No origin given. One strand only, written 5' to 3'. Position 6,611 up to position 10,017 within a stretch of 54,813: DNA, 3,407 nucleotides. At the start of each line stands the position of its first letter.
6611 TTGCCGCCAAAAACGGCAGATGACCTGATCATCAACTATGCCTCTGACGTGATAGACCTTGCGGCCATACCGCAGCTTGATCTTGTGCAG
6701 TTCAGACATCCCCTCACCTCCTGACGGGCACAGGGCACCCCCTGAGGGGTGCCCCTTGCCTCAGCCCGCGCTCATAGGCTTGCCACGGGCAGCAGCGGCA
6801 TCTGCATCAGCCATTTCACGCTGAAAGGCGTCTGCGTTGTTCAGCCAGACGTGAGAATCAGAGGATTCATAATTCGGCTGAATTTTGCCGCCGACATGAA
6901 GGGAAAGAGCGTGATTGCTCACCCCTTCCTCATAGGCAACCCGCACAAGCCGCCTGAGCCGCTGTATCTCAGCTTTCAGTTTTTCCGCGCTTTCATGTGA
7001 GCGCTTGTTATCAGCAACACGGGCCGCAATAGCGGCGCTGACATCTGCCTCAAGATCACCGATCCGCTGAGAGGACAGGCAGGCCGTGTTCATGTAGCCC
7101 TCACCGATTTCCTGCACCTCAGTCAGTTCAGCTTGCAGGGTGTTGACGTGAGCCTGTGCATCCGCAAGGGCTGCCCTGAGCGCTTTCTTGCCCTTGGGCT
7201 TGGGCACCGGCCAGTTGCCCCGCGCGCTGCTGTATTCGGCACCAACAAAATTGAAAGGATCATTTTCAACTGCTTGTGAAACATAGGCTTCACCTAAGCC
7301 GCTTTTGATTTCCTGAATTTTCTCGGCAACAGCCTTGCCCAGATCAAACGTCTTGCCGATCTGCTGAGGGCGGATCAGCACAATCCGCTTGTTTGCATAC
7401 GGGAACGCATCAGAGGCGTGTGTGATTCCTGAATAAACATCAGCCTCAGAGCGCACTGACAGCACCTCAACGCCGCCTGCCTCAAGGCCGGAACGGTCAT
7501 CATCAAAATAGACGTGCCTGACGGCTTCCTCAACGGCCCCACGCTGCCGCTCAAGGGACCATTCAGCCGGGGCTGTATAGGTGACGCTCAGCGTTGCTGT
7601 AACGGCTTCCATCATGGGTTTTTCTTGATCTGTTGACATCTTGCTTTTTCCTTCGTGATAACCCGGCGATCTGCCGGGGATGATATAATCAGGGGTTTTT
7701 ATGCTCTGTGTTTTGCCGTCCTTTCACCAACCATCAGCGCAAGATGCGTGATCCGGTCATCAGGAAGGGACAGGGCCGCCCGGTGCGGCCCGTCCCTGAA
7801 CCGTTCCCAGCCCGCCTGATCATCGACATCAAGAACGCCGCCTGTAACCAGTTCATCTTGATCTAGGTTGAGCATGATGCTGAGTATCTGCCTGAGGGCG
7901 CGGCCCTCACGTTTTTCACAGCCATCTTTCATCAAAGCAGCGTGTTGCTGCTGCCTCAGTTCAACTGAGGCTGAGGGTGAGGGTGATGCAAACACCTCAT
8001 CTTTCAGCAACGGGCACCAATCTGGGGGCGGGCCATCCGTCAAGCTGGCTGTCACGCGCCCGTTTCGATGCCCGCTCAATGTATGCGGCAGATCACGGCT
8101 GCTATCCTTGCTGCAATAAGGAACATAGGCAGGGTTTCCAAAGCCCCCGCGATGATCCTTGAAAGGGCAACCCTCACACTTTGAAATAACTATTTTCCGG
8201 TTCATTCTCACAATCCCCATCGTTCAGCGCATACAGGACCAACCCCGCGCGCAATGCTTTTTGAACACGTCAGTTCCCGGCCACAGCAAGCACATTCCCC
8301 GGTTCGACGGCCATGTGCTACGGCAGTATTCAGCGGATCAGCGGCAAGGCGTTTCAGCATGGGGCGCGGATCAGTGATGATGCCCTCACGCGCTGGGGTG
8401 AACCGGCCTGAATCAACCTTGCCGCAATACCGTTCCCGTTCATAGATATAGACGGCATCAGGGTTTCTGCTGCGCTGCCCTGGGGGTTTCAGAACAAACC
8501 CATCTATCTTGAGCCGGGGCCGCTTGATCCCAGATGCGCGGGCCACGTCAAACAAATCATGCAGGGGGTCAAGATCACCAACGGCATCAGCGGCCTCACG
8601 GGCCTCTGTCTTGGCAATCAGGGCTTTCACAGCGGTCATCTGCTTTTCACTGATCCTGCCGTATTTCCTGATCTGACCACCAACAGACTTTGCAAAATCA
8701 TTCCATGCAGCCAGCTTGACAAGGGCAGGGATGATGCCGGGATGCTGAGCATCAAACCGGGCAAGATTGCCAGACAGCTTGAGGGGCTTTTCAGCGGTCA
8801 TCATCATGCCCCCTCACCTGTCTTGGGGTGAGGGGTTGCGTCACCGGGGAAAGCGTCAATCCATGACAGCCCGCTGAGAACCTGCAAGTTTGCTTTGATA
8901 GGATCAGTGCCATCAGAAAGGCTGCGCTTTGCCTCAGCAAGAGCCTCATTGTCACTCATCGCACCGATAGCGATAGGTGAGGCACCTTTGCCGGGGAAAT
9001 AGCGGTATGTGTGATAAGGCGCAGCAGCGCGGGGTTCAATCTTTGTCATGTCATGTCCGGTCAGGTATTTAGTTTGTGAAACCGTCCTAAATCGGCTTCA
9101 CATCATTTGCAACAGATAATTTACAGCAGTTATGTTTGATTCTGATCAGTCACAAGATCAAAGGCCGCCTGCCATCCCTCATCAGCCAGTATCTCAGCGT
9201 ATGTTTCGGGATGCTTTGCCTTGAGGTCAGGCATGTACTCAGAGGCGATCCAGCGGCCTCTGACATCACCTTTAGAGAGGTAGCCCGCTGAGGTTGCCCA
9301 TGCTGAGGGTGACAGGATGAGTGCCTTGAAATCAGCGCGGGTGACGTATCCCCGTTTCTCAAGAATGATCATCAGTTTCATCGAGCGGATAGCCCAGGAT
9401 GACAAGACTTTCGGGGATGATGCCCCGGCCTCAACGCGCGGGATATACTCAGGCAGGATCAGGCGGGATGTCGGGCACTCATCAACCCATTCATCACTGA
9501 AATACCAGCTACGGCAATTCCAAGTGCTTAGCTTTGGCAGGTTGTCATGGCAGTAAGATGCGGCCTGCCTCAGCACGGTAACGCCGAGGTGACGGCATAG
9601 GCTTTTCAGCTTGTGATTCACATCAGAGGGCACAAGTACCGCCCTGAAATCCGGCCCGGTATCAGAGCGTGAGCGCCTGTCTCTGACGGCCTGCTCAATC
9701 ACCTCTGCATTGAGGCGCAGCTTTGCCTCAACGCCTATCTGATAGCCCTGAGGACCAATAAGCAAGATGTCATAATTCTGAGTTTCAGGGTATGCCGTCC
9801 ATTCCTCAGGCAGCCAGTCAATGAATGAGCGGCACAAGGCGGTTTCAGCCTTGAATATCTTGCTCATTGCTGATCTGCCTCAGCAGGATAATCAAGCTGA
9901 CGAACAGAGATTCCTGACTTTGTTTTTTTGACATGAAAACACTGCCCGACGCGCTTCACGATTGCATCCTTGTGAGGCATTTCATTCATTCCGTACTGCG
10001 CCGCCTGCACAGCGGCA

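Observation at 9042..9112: Gene-oriented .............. start-box family marking the 5' ends of several transcription units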

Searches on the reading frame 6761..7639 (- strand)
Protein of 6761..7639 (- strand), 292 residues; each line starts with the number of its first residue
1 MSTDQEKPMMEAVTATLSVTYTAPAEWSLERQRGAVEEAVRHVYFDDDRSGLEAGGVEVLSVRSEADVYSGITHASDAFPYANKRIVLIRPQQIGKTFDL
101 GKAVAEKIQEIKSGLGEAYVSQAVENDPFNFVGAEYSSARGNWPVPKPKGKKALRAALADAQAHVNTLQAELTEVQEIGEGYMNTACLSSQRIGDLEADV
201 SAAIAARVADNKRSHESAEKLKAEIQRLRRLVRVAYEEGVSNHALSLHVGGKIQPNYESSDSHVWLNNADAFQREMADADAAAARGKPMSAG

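Call 21: search_protein_families(library=pfam, proteins=[window:6761-7639:-], max_evalue=0.01)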
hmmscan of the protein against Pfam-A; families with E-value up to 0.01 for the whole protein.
window:6761-7639:- (292 aa): 1 family
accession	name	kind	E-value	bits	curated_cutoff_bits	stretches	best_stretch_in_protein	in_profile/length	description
PF06009.19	Laminin_II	-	0.0036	17.8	33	1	151-235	19-102/138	Laminin Domain II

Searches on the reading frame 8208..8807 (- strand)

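Call 21: search_protein_families(library=pfam, proteins=[window:8208-8807:-], max_evalue=0.01)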
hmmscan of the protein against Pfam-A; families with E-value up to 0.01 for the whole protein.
window:8208-8807:- (199 aa): 1 family
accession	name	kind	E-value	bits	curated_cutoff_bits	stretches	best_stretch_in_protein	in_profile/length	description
PF19474.4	DUF6011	-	5.7e-12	45.4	26.6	1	162-198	1-37/37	Family of unknown function (DUF6011)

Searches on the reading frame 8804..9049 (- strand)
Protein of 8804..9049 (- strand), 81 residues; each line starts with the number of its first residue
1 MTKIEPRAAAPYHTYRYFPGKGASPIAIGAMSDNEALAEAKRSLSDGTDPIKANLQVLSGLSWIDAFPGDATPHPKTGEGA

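Call 10: search_protein_families(library=phrogs, proteins=[window:8804-9049:-], max_evalue=0.001)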
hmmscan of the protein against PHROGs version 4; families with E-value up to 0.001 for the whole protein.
window:8804-9049:- (81 aa): 0 families

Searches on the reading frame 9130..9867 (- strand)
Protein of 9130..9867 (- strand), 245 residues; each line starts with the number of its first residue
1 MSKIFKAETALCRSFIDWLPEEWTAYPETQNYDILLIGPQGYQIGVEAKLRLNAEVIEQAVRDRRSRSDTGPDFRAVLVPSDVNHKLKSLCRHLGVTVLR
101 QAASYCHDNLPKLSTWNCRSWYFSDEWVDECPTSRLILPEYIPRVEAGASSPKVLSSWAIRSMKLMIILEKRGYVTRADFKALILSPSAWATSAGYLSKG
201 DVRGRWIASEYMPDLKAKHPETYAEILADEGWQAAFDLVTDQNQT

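Call 10: search_protein_families(library=phrogs, proteins=[window:9130-9867:-], max_evalue=0.001)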
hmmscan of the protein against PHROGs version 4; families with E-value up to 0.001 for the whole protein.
window:9130-9867:- (245 aa): 1 family
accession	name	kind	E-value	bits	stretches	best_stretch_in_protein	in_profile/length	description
phrog_15779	-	unknown function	7.3e-38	130.9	1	4-232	8-245/253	-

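Call 41: search_protein_families(library=pfam, proteins=[window:9130-9867:-], max_evalue=0.01)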
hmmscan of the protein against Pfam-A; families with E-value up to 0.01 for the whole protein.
window:9130-9867:- (245 aa): 0 families
